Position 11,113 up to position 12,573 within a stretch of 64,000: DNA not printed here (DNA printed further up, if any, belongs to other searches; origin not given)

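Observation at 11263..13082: Three-gene unit: orphan coiled-coil protein, 92-aa acidic protein and CesT-like chaperone (candidate T3S effector-chaperone module)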

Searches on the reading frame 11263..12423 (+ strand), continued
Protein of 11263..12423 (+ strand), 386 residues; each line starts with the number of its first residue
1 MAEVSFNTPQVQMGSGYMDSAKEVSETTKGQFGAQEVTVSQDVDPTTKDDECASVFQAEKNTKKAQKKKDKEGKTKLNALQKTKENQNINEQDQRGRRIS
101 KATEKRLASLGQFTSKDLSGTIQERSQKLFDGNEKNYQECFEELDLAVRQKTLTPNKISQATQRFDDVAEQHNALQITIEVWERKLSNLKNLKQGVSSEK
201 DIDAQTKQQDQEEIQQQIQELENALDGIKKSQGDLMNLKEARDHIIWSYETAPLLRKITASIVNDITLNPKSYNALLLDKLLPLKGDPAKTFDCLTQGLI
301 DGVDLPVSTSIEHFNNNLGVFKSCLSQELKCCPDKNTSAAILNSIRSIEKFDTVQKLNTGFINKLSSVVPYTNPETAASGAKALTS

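Call 60: search_protein_families(library=ncbifam, proteins=[L028:9548-9997:+, L028:12526-12966:+, L030:9556-9996:+, L030:3012-3413:-, L030:3471-3908:-, L030:3967-4359:-, L028:16804-17448:-, L028:17469-18230:-, L028:18255-18908:-, L028:11949-12518:+], max_evalue=0.1)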
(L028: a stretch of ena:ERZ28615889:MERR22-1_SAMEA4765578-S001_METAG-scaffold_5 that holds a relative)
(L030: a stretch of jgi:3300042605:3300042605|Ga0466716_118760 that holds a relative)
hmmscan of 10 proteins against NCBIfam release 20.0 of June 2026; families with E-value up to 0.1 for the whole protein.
L028:9548-9997:+ (149 aa): 1 family
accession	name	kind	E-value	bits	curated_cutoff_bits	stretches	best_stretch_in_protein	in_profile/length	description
TIGR02513.1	type_III_yscB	equivalog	4e-06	27.1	90.05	1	35-126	18-109/140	YscB family type III secretion system chaperone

L028:12526-12966:+ (146 aa): 3 families
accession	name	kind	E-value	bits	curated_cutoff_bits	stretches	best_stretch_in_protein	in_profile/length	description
NF011857.0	PRK15329.1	equivalog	4.9e-08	32.9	99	1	5-134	2-128/138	chaperone SicP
NF010492.0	PRK13912.1-3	equivalog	0.021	14.4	297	1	2-70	34-105/178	nuclease NucT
NF041550.1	CesT_sub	subfamily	0.035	14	120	1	85-136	74-123/143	type III secretion system chaperone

L030:9556-9996:+ (146 aa): 1 family
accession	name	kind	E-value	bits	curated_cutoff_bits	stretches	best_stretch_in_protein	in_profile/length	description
TIGR02513.1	type_III_yscB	equivalog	0.0022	18.2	90.05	1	20-94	16-90/140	YscB family type III secretion system chaperone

L030:3012-3413:- (133 aa): 2 families
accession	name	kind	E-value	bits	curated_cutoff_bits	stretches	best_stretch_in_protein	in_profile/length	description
TIGR02502.2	type_III_YscX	equivalog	3.6e-18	66.1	30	1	11-133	2-122/122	type III secretion apparatus assembly protein SctX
TIGR02461.1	osmo_MPG_phos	equivalog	0.07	13.2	244.35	1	21-127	58-163/227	mannosyl-3-phosphoglycerate phosphatase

L030:3471-3908:- (145 aa): 1 family
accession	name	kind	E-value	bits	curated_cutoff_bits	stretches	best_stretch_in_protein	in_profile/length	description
NF007184.0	PRK09614.1-3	equivalog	0.021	14.2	310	1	11-76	42-103/346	ribonucleotide-diphosphate reductase subunit beta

L030:3967-4359:- (130 aa): 1 family
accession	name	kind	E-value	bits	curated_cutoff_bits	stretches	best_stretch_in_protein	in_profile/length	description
NF006642.0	PRK09202.4-1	equivalog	0.097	11.1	687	0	2-72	67-134/614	transcription termination/antitermination protein NusA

L028:16804-17448:- (214 aa): 1 family
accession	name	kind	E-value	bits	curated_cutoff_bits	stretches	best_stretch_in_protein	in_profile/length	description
TIGR02552.1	LcrH_SycD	equivalog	4.7e-07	29.6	104.8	1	88-210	13-132/136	SycD/LcrH family type III secretion system chaperone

L028:17469-18230:- (253 aa): 0 families

L028:18255-18908:- (217 aa): 0 families

L028:11949-12518:+ (189 aa): 8 families
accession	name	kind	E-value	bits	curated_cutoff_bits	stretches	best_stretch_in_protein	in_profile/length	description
NF008732.0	PRK11753.1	equivalog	4.5e-11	42.6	266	1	77-179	33-136/214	cAMP-activated global transcriptional regulator CRP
TIGR03896.1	cyc_nuc_ocin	subfamily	8.4e-10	38.5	161.05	1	51-177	145-271/317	bacteriocin-type transport-associated protein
NF006901.0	PRK09392.1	equivalog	9e-07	28.4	211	1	43-178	6-140/236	transcriptional activator FtrB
NF041163.2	encap_f2b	equivalog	3.7e-06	26.3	400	1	43-160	70-189/450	family 2B encapsulin nanocompartment shell protein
NF007707.0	PRK10402.1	subfamily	0.0032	17.1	180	1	68-147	32-111/226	transcriptional regulator YeiL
NF058543.1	ActPatMycb56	equivalog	0.0046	15.9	460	1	53-162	5-112/317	acetyltransferase Pat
NF052518.1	TransRegLdrP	equivalog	0.0054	16.8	300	1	76-138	8-70/195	transcriptional regulator LdrP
NF010499.0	PRK13918.1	equivalog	0.0084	15.6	274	1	71-132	16-75/205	CRP/FNR family transcriptional regulator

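Call 67: fold_search(model_id=the predicted structure, library=pdb)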
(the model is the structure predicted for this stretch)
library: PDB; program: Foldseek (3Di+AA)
matches with E <= 10: 429; with E <= 0.001: 0
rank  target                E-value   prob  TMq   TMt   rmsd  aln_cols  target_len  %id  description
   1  1xl3_A                1.1e-02  1.00  0.29  0.48   9.9       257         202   12  Complex structure of Y.pestis virulence Factors YopN and TyeA (released 2005-03-22)
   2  5k7v_A                5.6e-02  0.85  0.20  0.27  18.6       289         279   10  Computational Design of Self-Assembling Cyclic Protein Homooligomers (released 2017-04-12)
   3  2o8p                  6.2e-02  0.63  0.15  0.24  17.1       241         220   13  Crystal structure of a putative 14-3-3 protein from Cryptosporidium parvum, cgd7_2470 (released 2007-01-09)
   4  6qb5_D                8.2e-02  0.92  0.22  0.27  15.1       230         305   14  Crystal structure of the N-terminal region of human cohesin subunit STAG1 (released 2019-02-06)
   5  5qsu_D                9.1e-02  0.92  0.22  0.27  15.2       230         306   14  PanDDA analysis group deposition -- Crystal Structure of human STAG1 in complex with Z2856434926 (released 2019-08-21)
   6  9y6s_6y               9.1e-02  0.20  0.13  0.13  21.0       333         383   13  96-nm repeat of the Leishmania tarentolae doublet microtubule (released 2025-12-17)
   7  5qst_A                1.2e-01  0.82  0.23  0.28  17.2       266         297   13  PanDDA analysis group deposition -- Crystal Structure of human STAG1 in complex with Z2447286438 (released 2019-08-21)
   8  6gn0_D                1.3e-01  0.35  0.15  0.22  19.8       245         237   11  Exoenzyme S from Pseudomonas aeruginosa in complex with human 14-3-3 protein beta, tetrameric crystal form (released 2018-09-26)
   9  6rrc_C                1.3e-01  0.87  0.21  0.24  14.6       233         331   13  Crystal structure of the N-terminal region of human cohesin subunit STAG1 in complex with RAD21 peptide (released 2019-06-19)
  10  5qst_B                1.3e-01  0.77  0.22  0.27  17.8       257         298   12  PanDDA analysis group deposition -- Crystal Structure of human STAG1 in complex with Z2447286438 (released 2019-08-21)
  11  6rrc_A                1.4e-01  0.82  0.21  0.24  15.8       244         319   13  Crystal structure of the N-terminal region of human cohesin subunit STAG1 in complex with RAD21 peptide (released 2019-06-19)
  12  6fna_B                1.6e-01  0.28  0.14  0.21  19.6       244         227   11  Mono- and bivalent 14-3-3 inhibitors for characterizing supramolecular lysine-PEG interactions in proteins (released 2018-07-04)
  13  5m36_B                1.6e-01  0.20  0.12  0.18  20.4       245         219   10  The molecular tweezer CLR01 stabilizes a disordered protein-protein interface (released 2017-11-15)
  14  7f7o_A                1.9e-01  0.16  0.13  0.15  18.8       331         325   12  APC-Asef FP assay tracer (released 2022-07-06)
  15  6a5q_C                2.0e-01  0.54  0.18  0.28  19.9       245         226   10  Structure of 14-3-3 beta in complex with TFEB 14-3-3 binding motif (released 2019-02-13)
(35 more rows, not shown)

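Call 81: find_encoding_contigs(protein=P0071, flank=10000, max_places=1)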
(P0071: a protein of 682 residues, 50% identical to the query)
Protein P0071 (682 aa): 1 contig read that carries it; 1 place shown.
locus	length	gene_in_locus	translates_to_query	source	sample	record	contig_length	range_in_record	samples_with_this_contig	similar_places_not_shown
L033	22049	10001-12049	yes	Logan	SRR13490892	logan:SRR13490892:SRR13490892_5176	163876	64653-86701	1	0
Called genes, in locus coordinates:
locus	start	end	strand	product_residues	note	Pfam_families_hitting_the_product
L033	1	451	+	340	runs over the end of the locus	PF01476:LysM, PF22310:NMB0315_dom_I (faint), PF23446:LysM1_NFP_LYK (faint), PF23462:LysM3_NFP (faint), PF23473:LysM3_LYK4_5 (weak), PF23577:LysM_RLK (faint), PF23473:LysM3_LYK4_5 (weak), PF01476:LysM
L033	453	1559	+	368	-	PF01098:FTSW_RODA_SPOVE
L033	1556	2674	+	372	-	PF03033:Glyco_transf_28, PF04101:Glyco_tran_28_C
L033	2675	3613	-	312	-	PF02899:Phage_int_SAM_1, PF00589:Phage_integrase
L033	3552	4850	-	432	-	PF00375:SDF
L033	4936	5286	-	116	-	-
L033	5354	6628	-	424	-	PF00275:EPSP_synthase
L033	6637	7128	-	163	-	-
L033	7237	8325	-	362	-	PF03462:PCRF, PF00472:RF-1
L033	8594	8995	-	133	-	PF00380:Ribosomal_S9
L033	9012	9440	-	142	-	PF00572:Ribosomal_L13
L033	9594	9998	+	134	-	PF05932:CesT (weak)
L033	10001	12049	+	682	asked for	PF21304:T3S_SPI-1_N0 (weak), PF03958:Secretin_N, PF00263:Secretin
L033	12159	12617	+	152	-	PF00027:cNMP_binding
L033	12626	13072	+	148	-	PF05932:CesT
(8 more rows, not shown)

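Call 82: find_encoding_contigs(protein=P0087, flank=10000, max_places=1)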
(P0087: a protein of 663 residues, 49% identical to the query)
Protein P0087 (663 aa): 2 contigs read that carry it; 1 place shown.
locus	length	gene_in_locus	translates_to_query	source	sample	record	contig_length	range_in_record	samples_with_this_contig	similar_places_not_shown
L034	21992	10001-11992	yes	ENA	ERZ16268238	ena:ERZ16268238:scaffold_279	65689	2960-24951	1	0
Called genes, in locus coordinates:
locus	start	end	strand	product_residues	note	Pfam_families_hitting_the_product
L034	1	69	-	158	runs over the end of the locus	PF04830:DUF637 (weak)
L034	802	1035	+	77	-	-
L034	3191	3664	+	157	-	-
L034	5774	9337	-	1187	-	PF02811:PHP, PF07733:DNA_pol3_alpha, PF17657:DNA_pol3_finger, PF14579:HHH_6, PF01336:tRNA_anti-codon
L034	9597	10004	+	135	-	-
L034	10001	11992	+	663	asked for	PF03958:Secretin_N, PF00263:Secretin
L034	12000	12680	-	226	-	-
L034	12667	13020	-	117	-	PF03840:SecG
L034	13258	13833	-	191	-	PF01330:RuvA_N, PF00633:HHH (faint), PF14520:HHH_5, PF21176:RecR_HhH (faint), PF07499:RuvA_C (weak)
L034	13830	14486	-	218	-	PF01113:DapB_N, PF05173:DapB_C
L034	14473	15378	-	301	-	PF00701:DHDPS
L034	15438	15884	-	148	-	PF05932:CesT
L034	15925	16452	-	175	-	PF01066:CDP-OH_P_transf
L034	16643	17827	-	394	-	PF01702:TGT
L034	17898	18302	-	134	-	PF00293:NUDIX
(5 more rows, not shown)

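Call 92: search_protein_representatives(alignment_id=A1)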
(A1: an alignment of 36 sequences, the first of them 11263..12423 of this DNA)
Query: 36 sequences, 378 profile positions. Proteins with E-value up to 0.001 (for the whole library): 24; up to 1e-10: 21; up to 1e-30: 16. The best 24 are listed.
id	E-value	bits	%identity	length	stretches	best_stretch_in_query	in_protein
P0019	3.5e-162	555.8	-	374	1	1-375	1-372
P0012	8.9e-149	511.7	-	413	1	2-377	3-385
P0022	1.4e-146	504.5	-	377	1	1-372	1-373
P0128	6.6e-137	472.6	-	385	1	2-374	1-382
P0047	1.7e-120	418.7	-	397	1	2-375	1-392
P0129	8.2e-107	373.6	-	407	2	43-372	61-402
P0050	2.7e-104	365.3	-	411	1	5-374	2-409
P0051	3.3e-100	351.9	-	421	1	2-375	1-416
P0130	4.4e-79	282.3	-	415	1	5-373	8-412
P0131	6.1e-73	262.1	-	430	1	194-375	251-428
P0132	7.5e-66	238.8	-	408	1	2-370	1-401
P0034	2.1e-53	197.8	-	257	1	18-162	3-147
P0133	1.2e-45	172.3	-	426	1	2-371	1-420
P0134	3.2e-38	147.9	-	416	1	45-376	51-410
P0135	1.1e-37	146.1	-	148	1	2-147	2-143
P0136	3.8e-34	134.4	-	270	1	46-307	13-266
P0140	2.1e-14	69.5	-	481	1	78-368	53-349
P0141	5.1e-09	51.7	-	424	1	138-371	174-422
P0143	2.7e-04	36.2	-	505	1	135-269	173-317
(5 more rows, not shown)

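Call 93: search_protein_families(library=pfam, proteins=[P0128, P0130, P0131, P0132, P0133, P0134, P0136, P0140, P0141, P0143], max_evalue=1)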
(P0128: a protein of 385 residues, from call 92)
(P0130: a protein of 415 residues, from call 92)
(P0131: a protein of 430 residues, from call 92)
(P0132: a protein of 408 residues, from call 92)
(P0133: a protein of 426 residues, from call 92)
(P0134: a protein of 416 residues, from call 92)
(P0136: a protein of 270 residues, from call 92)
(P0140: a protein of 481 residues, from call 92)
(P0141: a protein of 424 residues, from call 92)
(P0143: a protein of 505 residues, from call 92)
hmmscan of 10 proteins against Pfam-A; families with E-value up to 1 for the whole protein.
P0128 (385 aa): 2 families
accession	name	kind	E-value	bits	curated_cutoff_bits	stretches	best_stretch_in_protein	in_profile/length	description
PF06920.19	DHR-2_Lobe_A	-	0.03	15.1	26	1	307-376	22-90/154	DHR-2, Lobe A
PF20570.3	DUF6779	-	0.21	12.7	28.1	1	172-243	24-93/108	Domain of unknown function (DUF6779)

P0130 (415 aa): 3 families
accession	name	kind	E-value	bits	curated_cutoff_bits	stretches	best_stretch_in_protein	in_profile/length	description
PF02403.27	Seryl_tRNA_N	-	0.0087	16.7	28.2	1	206-269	38-99/108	Seryl-tRNA synthetase N-terminal domain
PF14942.11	Muted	-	0.09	13.4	26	1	196-260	50-117/146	Organelle biogenesis, Muted-like protein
PF16574.10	CEP209_CC5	-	0.43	11.2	25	1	237-277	14-54/128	Coiled-coil region of centrosome protein CE290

P0131 (430 aa): 5 families
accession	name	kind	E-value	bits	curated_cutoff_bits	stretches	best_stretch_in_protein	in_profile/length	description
PF17675.6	APG6_N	-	0.01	16.7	45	1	251-323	56-128/132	Apg6 coiled-coil region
PF09278.17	MerR-DNA-bind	-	0.017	16.1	25.4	1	263-296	30-63/65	MerR, DNA binding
PF01017.26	STAT_alpha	-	0.086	13.3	27.5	1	247-301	22-77/167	STAT transcription factor, coiled-coil domain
PF08946.15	Osmo_CC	-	0.39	11.5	24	1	272-299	15-42/46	Osmosensory transporter coiled coil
PF20406.3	SAM_KSR1_N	-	0.46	10.5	23.1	0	266-284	21-39/54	Kinase suppressor RAS 1 N-terminal helical hairpin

P0132 (408 aa): 1 family
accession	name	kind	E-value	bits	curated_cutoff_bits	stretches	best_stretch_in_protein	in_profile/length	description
PF02515.22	CoA_transf_3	-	0.13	11.8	23.3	1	181-263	247-329/366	CoA-transferase family III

P0133 (426 aa): 0 families

P0134 (416 aa): 2 families
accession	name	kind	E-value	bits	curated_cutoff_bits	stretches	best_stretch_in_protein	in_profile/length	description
PF15188.11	CCDC-167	-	0.14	12.9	27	1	210-252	15-58/84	Coiled-coil domain-containing protein 167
PF07798.16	CCDC90-like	-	0.17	12.2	33.5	1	215-271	88-147/175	Coiled-coil domain-containing protein 90-like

P0136 (270 aa): 0 families

P0140 (481 aa): 4 families
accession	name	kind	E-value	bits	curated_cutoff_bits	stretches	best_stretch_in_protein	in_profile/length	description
PF02606.20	LpxK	-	5e-06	26.3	27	1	367-470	215-318/328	Tetraacyldisaccharide-1-P 4'-kinase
PF07889.17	DUF1664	-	0.07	13.6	34.6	0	140-180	53-93/124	Protein of unknown function (DUF1664)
PF04136.21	COG3_N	-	0.15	12.4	27.9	1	118-158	11-51/147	Conserved oligomeric Golgi complex subunit 3, N-terminal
PF04513.17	Baculo_PEP_C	-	0.43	11.1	38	1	143-233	46-129/140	Baculovirus polyhedron envelope protein, PEP, C terminus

P0141 (424 aa): 3 families
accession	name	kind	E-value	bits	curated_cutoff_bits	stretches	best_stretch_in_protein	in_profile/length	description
PF03153.18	TFIIA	-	0.022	15.2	36.2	1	62-199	186-307/415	Transcription factor IIA, alpha/beta subunit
PF20470.4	HTH_61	-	0.088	13.6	24.3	0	188-235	7-53/92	Helix-turn-helix domain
PF02561.19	FliS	-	0.31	11.8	26.7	0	348-419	20-87/115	Flagellar protein FliS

P0143 (505 aa): 1 family
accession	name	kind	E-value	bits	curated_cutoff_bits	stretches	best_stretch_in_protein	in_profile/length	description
PF08858.15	IDEAL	-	0.21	11.8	22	1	231-245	15-29/37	IDEAL domain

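Call 94: find_encoding_contigs(protein=P0141, flank=10000, max_places=2)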
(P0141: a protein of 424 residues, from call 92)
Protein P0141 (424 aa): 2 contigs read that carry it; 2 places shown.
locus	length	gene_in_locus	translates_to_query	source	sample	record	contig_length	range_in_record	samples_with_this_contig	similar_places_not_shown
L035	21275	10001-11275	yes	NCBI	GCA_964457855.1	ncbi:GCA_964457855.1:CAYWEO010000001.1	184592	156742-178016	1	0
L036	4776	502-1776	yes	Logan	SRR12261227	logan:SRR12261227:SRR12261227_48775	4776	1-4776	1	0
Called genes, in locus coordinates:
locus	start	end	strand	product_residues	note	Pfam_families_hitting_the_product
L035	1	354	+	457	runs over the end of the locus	PF05697:Trigger_N, PF05698:Trigger_C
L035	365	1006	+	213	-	PF00574:CLP_protease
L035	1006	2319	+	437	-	PF06689:zf-C4_ClpX, PF01078:Mg_chelatase (faint), PF14532:Sigma54_activ_2 (weak), PF00004:AAA, PF07724:AAA_2, PF07728:AAA_5 (weak), PF13401:AAA_22 (weak), PF10431:ClpB_D2-small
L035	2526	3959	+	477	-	PF13476:AAA_23 (faint), PF00005:ABC_tran, PF13401:AAA_22 (faint), PF13555:AAA_29 (faint), PF01926:MMR_HSR1 (faint), PF13304:AAA_21 (weak), PF00005:ABC_tran, PF02463:SMC_N (weak), +1 more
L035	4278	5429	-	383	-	PF01926:MMR_HSR1, PF02421:FeoB_N, PF06071:YchF-GTPase_C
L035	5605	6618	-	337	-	PF00579:tRNA-synt_1b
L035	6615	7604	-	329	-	PF13365:Trypsin_2, PF00595:PDZ (weak), PF13180:PDZ_2, PF17820:PDZ_6 (weak)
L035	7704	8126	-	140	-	-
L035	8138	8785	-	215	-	PF07638:Sigma70_ECF, PF04542:Sigma70_r2, PF00196:GerE (faint), PF08281:Sigma70_r4_2, PF04545:Sigma70_r4, PF13384:HTH_23 (weak)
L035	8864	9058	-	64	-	-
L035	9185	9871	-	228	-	PF05932:CesT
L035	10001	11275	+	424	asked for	-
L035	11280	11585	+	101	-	PF09059:TyeA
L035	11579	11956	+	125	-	-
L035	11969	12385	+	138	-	PF09474:Type_III_YscX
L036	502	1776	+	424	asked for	-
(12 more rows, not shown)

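Call 95: find_encoding_contigs(protein=P0133, flank=10000, max_places=2)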
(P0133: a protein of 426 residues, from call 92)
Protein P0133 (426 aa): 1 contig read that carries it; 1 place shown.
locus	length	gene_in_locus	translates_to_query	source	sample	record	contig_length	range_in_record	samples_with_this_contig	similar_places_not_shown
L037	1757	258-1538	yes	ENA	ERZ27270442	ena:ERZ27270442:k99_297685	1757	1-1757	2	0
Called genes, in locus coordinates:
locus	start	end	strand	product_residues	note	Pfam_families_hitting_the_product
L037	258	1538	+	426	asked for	-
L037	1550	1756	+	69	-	?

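Call 97: find_encoding_contigs(protein=P0143, flank=10000, max_places=1)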
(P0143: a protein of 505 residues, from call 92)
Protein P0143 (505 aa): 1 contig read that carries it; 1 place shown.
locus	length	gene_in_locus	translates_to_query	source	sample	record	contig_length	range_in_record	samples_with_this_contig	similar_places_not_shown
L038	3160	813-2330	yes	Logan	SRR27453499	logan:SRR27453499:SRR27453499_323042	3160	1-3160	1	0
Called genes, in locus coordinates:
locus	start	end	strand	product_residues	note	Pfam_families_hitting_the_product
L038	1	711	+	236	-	?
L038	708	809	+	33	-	-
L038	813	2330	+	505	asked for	-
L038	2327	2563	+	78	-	-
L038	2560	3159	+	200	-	?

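Call 98: find_encoding_contigs(protein=P0134, flank=10000, max_places=1)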
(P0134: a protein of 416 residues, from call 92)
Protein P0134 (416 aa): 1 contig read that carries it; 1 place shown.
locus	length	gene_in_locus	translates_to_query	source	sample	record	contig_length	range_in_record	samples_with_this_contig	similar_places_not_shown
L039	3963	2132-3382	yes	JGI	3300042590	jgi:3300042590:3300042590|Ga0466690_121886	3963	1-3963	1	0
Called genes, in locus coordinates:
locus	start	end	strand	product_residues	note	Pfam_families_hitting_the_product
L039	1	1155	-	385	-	?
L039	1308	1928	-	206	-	-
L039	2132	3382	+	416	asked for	-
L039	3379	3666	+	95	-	PF09059:TyeA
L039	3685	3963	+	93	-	?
